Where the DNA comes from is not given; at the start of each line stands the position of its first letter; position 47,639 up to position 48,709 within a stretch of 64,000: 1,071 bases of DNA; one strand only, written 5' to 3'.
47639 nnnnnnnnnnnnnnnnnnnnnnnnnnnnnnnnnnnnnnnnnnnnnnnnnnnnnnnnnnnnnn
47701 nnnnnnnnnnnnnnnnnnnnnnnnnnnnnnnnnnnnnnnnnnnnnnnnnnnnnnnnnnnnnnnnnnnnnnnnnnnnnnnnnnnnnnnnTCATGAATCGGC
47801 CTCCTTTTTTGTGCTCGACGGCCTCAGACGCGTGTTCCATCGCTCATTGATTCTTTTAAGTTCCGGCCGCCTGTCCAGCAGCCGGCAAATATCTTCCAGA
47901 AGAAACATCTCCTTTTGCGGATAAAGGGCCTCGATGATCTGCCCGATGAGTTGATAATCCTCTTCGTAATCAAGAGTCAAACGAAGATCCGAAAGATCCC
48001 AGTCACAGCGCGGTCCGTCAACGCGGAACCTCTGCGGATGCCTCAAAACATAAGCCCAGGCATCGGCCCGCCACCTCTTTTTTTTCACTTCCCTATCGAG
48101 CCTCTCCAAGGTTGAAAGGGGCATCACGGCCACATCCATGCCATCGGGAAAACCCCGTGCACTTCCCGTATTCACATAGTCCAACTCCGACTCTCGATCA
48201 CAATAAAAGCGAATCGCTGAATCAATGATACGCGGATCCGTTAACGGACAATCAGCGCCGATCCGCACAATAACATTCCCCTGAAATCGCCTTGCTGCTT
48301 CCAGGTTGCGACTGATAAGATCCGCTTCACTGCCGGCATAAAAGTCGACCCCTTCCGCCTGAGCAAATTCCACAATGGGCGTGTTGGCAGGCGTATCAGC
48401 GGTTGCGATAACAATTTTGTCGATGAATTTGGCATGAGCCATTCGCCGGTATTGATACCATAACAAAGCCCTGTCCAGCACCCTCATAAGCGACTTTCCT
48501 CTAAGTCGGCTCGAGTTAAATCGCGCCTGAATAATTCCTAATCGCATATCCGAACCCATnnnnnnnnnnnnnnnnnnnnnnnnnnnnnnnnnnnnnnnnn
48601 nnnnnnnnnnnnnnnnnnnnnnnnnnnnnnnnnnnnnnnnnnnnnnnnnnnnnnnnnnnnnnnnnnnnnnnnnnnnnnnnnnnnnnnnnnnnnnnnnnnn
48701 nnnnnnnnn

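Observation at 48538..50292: Cytidylyltransferase-oxidoreductase fusion next to a second stand-alone cytidylyltransferase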

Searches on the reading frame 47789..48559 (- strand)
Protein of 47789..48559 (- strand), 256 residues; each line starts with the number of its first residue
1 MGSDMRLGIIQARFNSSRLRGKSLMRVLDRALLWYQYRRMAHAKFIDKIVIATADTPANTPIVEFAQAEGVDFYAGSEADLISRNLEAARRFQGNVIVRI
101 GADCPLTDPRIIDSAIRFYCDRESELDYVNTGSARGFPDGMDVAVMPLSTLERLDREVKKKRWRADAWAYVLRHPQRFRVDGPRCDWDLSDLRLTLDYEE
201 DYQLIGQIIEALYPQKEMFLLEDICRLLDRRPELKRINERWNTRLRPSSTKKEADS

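Call 5: search_protein_families(library=pfam, proteins=[window:47789-48559:-], max_evalue=0.01)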
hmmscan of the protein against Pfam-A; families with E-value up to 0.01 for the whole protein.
window:47789-48559:- (256 aa): 2 families
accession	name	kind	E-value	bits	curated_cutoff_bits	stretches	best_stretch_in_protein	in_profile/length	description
PF02348.25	CTP_transf_3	-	2.6e-16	60.5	22.6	1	8-125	2-120/217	Cytidylyltransferase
PF12804.13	NTP_transf_3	-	0.0032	18.1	27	1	16-163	9-153/160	MobA-like NTP transferase domain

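Call 7: search_protein_families(library=ncbifam, proteins=[window:47789-48559:-], max_evalue=0.001)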
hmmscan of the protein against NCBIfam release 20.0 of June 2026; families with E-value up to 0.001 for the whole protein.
window:47789-48559:- (256 aa): 5 families
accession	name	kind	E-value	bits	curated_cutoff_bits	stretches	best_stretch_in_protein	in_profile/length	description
NF003952.0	PRK05450.1-5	subfamily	9.7e-14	51.1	193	1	7-123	4-120/250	3-deoxy-manno-octulosonate cytidylyltransferase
NF003950.0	PRK05450.1-3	subfamily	3.9e-12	46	234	1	7-121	4-119/248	3-deoxy-manno-octulosonate cytidylyltransferase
NF009905.0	PRK13368.1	subfamily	5e-12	45.7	255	1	8-122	5-117/243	3-deoxy-manno-octulosonate cytidylyltransferase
NF003948.0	PRK05450.1-1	equivalog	1.9e-06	27.2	281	1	7-123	7-124/248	3-deoxy-manno-octulosonate cytidylyltransferase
TIGR00466.1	kdsB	equivalog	8.7e-05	22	155.2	1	9-115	6-112/241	3-deoxy-manno-octulosonate cytidylyltransferase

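Call 27: search_solved_structures(query=window:47789-48559:-, max_evalue=0.01)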
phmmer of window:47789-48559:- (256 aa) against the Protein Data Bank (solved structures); distinct sequences matched with E-value up to 0.01: 6.
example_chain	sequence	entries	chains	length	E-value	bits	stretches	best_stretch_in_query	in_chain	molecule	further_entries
6oew_A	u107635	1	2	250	5.7e-31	111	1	5-234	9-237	Cytidylyltransferase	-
3pol_A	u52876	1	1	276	1.4e-05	27.9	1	5-122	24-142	3-deoxy-manno-octulosonate cytidylyltransferase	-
4fcu_A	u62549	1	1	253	1.9e-05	27.5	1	9-122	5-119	3-deoxy-manno-octulosonate cytidylyltransferase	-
1gq9_A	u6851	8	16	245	0.00011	25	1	9-117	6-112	3-DEOXY-MANNO-OCTULOSONATE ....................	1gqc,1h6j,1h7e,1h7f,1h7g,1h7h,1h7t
3jtj_A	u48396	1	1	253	0.0063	19.2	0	7-113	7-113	3-deoxy-manno-octulosonate cytidylyltransferase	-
3tqd_A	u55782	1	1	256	0.0081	18.8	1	9-118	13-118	3-deoxy-manno-octulosonate cytidylyltransferase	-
